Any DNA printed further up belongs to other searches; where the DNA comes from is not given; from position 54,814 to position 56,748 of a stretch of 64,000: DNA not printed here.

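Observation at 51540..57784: Four-gene operon: outer-membrane beta-barrel, periplasmic pentaheme cytochrome c, sensor kinase, sigma-54 response regulator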

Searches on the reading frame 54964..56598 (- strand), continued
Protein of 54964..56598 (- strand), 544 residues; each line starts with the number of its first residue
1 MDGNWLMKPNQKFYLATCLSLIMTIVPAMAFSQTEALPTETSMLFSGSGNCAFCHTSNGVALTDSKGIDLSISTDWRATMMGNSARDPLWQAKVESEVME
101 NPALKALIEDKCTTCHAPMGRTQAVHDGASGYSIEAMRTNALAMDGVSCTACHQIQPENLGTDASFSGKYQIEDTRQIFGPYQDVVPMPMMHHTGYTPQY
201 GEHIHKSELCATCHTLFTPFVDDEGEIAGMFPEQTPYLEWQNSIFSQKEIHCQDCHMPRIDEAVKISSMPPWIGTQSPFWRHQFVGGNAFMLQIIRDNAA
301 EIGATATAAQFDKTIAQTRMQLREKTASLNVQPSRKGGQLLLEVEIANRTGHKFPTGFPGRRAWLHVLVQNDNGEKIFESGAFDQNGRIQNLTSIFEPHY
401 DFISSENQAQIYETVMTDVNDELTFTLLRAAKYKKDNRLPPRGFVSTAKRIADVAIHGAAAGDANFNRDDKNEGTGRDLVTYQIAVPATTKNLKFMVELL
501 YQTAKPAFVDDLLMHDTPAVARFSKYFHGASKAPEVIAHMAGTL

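Call 79: search_solved_structures(query=A3, max_evalue=0.5, show_alignments=4)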
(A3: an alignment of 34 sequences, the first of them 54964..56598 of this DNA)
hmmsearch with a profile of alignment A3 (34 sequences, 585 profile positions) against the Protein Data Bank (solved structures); distinct sequences matched with E-value up to 0.5: 5.
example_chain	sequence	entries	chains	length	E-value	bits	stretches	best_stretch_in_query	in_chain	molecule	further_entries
5ze8_A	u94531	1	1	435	4.9e-06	28.8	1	306-365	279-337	cytochrome c552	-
3ubr_A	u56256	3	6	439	0.33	12.9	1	223-249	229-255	Cytochrome c-552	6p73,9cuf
8bcx_A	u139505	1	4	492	0.4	12.6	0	227-247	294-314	Nitrite reductase (cytochrome; ammonia-forming)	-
9wt8_A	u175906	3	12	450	0.44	12.4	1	325-366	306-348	Cytochrome c,Multiheme cytochrome c selenoprotein (MccSep)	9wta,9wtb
9wt9_A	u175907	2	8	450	0.49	12.3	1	325-366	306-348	Cytochrome c,Multiheme cytochrome c selenoprotein mutant (MccSep U325A) | Cytochrome c,Multiheme cytochrome c selenoprotein (MccSep)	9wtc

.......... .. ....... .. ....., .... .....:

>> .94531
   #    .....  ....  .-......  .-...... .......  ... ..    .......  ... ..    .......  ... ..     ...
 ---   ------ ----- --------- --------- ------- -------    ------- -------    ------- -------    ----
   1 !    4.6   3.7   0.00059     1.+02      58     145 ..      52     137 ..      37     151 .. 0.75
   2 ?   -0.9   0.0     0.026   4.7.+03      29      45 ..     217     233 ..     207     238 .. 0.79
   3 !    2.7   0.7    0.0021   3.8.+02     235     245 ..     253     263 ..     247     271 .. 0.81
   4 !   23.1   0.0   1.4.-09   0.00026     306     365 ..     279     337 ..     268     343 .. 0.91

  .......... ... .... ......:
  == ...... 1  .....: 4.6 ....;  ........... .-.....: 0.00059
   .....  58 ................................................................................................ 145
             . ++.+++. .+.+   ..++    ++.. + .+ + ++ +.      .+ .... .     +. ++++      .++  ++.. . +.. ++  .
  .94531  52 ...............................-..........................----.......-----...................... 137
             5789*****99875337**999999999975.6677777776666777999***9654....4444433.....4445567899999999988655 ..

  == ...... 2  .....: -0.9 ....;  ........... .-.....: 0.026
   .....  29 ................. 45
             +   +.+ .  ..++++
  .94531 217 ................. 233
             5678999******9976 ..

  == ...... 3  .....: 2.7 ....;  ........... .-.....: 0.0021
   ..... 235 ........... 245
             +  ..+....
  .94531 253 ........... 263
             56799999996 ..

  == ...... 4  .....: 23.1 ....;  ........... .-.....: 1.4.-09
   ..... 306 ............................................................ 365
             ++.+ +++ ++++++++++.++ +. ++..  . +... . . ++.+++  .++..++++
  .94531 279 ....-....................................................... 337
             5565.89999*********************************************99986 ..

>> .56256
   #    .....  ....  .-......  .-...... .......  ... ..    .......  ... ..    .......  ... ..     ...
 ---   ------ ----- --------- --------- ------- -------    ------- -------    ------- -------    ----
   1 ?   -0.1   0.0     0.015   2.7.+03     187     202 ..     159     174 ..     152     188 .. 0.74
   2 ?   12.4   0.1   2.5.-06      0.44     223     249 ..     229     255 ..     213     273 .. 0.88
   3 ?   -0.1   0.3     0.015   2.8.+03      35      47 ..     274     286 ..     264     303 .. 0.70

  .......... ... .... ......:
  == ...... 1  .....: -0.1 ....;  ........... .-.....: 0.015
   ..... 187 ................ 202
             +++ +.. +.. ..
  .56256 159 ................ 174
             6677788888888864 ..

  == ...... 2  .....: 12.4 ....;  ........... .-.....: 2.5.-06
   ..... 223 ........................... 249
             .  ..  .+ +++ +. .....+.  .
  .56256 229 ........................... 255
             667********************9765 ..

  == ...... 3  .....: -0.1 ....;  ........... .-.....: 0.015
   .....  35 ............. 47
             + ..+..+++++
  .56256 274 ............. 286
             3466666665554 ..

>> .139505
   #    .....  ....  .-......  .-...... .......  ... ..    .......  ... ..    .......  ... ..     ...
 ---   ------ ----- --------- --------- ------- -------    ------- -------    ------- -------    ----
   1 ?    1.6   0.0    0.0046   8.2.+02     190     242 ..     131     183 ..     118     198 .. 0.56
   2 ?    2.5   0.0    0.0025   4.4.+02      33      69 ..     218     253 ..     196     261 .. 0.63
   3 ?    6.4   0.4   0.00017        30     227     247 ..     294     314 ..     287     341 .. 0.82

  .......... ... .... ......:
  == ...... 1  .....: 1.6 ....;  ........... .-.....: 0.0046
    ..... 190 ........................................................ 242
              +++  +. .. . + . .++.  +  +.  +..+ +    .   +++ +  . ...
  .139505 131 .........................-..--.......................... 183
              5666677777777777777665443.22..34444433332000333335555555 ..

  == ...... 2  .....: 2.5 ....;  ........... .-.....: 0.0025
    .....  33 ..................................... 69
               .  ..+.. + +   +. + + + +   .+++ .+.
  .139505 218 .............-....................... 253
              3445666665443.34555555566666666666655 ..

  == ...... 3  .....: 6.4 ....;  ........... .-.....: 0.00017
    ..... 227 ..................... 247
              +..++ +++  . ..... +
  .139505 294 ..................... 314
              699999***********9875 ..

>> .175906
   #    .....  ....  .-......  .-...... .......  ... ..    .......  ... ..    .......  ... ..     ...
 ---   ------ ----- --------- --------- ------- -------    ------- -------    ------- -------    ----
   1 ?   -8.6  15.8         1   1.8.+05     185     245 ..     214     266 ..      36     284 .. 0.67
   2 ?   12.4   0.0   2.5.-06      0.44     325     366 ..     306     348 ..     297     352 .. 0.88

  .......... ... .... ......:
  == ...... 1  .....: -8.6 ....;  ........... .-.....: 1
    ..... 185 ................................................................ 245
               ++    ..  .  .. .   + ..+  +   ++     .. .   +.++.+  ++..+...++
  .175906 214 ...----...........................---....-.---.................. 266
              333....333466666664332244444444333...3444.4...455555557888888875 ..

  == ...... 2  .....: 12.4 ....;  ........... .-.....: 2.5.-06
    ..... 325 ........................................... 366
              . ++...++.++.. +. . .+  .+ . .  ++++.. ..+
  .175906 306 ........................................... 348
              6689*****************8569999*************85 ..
